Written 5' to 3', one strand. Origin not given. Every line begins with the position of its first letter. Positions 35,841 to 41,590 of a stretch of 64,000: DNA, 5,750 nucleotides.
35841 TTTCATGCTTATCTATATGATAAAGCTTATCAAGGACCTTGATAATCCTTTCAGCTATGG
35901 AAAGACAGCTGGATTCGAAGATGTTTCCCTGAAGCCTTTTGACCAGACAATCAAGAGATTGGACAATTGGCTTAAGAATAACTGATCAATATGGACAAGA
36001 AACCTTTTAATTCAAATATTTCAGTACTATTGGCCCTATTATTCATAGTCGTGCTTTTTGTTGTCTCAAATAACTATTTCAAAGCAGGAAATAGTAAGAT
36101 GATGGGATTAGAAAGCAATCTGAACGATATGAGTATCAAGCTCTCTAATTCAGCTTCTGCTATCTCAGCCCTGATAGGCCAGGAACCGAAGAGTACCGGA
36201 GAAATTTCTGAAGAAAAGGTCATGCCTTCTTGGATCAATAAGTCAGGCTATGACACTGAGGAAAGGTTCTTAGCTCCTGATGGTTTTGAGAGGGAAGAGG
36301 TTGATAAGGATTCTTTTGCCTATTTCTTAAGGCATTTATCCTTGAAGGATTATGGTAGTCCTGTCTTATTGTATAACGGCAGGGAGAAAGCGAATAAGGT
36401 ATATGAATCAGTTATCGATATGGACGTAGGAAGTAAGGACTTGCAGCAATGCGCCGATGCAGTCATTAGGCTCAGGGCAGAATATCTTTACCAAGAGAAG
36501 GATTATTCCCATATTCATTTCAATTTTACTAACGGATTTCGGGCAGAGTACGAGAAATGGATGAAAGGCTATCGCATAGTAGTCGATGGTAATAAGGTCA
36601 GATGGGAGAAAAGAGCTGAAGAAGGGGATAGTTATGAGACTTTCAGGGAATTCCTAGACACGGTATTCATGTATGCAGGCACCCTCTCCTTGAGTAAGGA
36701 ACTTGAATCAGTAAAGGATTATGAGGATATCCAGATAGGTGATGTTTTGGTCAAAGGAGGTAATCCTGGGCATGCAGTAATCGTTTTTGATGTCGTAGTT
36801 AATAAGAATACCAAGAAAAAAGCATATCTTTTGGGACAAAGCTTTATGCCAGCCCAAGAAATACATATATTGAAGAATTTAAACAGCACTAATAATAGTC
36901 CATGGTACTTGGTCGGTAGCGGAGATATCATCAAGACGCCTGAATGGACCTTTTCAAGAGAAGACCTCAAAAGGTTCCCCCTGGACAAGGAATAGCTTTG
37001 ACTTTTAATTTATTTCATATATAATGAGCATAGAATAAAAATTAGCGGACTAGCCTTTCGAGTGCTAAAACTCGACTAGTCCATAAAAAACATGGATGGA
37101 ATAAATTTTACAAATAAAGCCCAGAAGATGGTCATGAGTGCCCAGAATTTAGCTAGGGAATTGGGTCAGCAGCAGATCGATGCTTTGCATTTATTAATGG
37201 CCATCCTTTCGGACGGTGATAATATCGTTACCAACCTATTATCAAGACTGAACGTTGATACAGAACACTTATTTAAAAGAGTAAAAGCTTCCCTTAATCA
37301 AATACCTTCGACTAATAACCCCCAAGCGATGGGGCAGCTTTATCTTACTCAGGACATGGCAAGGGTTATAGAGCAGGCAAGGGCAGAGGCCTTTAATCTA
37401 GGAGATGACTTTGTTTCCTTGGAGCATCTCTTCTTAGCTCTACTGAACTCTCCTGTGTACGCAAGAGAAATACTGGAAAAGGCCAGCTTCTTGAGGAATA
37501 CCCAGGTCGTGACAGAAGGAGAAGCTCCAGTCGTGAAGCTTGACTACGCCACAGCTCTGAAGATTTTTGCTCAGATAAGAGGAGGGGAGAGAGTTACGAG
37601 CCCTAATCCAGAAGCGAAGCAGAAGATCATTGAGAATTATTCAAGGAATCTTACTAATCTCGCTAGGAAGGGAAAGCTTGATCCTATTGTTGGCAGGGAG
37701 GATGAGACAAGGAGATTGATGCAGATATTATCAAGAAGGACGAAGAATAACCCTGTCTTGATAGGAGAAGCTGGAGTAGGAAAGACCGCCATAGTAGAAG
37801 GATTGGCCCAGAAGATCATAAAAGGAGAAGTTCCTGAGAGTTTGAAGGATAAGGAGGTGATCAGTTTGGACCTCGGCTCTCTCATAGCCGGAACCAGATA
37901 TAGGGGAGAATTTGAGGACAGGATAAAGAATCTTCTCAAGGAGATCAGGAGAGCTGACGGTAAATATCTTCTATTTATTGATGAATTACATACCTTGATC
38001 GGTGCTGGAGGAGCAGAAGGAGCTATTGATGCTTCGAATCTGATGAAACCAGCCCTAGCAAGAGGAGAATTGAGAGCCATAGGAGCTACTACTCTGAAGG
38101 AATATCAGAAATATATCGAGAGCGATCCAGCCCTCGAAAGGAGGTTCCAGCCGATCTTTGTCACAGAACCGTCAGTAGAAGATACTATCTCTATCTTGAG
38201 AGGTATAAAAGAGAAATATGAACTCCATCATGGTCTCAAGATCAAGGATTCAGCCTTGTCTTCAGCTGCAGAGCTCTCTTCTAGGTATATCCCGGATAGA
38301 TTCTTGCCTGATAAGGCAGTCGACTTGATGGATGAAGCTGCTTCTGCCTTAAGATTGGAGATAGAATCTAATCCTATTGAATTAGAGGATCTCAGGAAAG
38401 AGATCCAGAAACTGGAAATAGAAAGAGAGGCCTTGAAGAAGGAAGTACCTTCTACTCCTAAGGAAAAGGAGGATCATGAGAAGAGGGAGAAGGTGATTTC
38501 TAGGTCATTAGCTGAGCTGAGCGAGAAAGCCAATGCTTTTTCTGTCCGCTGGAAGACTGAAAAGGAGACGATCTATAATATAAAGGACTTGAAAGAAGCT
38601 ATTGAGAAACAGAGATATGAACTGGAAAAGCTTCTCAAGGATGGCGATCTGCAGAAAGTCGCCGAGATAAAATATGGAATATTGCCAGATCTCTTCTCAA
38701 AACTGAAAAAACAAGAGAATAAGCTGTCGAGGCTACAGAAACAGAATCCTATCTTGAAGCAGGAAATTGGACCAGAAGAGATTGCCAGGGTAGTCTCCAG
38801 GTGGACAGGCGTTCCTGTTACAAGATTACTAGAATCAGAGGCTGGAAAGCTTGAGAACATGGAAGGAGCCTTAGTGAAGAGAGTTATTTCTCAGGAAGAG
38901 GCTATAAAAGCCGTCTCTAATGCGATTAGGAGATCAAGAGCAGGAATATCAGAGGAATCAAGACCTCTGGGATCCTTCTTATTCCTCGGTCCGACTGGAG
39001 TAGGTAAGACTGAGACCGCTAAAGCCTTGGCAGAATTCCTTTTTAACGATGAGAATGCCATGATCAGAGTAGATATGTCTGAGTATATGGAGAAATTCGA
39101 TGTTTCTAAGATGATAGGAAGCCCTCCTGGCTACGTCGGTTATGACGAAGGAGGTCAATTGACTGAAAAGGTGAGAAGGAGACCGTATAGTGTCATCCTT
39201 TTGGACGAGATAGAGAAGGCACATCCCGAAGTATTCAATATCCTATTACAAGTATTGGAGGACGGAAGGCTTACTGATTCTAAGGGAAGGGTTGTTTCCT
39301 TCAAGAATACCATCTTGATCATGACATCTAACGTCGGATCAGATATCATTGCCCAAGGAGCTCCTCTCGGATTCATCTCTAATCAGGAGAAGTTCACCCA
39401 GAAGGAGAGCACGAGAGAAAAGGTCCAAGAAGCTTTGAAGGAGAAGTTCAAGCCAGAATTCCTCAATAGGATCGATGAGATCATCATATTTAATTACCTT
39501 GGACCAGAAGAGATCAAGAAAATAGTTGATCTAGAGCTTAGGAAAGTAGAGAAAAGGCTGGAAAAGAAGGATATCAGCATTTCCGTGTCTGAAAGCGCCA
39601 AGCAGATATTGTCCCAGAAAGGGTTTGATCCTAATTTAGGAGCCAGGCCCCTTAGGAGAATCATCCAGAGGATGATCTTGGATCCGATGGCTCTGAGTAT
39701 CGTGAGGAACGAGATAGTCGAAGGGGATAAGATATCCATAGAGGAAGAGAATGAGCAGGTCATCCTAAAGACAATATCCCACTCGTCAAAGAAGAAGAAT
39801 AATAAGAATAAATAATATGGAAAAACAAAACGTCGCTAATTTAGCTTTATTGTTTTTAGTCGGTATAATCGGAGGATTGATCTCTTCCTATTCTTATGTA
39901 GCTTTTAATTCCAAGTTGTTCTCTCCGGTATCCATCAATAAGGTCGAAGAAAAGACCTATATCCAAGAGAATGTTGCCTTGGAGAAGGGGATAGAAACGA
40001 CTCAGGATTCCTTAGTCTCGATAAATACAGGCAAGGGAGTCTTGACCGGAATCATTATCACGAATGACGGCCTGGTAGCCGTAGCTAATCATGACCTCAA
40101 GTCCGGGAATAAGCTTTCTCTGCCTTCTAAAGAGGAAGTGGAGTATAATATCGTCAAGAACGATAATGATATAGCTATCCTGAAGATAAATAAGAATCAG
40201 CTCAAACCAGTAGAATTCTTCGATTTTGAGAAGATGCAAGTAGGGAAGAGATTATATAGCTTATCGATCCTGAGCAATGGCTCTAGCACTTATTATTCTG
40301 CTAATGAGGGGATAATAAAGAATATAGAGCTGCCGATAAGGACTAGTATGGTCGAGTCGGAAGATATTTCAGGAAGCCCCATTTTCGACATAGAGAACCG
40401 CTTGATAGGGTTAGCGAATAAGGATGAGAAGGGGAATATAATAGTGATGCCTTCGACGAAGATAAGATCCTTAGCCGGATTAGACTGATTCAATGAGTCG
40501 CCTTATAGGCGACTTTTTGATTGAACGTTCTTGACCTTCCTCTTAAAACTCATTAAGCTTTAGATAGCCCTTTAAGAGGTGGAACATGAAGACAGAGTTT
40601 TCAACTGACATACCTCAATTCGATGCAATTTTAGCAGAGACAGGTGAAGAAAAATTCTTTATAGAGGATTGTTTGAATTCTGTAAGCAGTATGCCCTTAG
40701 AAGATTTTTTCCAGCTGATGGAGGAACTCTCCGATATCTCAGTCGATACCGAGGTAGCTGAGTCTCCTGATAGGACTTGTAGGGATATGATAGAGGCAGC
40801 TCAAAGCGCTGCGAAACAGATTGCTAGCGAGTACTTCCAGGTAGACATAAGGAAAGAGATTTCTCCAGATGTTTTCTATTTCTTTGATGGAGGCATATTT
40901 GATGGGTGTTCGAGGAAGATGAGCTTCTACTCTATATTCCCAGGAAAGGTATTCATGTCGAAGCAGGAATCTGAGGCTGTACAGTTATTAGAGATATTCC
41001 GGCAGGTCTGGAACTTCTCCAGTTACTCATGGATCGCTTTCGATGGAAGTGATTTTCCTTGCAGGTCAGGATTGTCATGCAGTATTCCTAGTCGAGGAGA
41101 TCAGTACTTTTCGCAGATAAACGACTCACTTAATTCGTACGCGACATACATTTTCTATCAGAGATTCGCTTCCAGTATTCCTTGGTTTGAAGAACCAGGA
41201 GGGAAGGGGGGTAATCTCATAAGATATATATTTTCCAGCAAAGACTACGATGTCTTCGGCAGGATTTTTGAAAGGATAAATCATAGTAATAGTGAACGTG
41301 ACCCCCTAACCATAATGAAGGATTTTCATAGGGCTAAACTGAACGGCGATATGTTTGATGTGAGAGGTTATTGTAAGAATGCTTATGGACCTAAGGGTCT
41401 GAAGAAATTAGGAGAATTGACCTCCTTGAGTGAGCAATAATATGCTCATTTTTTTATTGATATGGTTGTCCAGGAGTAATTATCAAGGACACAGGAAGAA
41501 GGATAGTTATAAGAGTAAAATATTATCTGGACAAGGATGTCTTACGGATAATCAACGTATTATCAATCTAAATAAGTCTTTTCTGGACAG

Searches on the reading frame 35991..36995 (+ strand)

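Call 46: search_protein_families(library=pfam, proteins=[window:35991-36995:+], max_evalue=0.001)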
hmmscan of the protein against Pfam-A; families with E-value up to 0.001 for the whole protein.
window:35991-36995:+ (334 aa): 1 family
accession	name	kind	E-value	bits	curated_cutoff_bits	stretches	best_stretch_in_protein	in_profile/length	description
PF16138.10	DUF4846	-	4.5e-102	341.1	37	1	90-328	2-239/239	Domain of unknown function (4846)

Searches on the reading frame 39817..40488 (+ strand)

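Call 6: search_protein_families(library=pfam, proteins=[window:39817-40488:+], max_evalue=0.1)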
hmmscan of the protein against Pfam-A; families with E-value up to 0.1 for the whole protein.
window:39817-40488:+ (223 aa): 1 family
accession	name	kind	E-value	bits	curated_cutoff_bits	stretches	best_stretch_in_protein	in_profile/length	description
PF13365.12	Trypsin_2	-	3.1e-10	41.4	27.6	1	77-199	2-144/144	Trypsin-like peptidase domain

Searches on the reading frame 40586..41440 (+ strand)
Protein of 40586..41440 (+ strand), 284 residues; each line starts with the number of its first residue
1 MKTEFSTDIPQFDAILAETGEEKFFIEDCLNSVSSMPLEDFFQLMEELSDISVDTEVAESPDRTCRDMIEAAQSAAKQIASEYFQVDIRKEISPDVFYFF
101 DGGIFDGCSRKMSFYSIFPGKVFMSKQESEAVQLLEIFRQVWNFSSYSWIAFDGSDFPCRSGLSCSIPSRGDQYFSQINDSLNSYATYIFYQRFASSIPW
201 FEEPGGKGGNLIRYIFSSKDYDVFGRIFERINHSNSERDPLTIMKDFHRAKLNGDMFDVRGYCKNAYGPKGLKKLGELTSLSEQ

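Call 6: search_protein_families(library=pfam, proteins=[window:40586-41440:+], max_evalue=0.1)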
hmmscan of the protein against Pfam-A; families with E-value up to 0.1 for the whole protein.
window:40586-41440:+ (284 aa): 0 families

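Call 88: search_protein_families(library=ncbifam, proteins=[window:40586-41440:+], max_evalue=0.1)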
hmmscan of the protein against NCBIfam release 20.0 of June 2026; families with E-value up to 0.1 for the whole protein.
window:40586-41440:+ (284 aa): 0 families
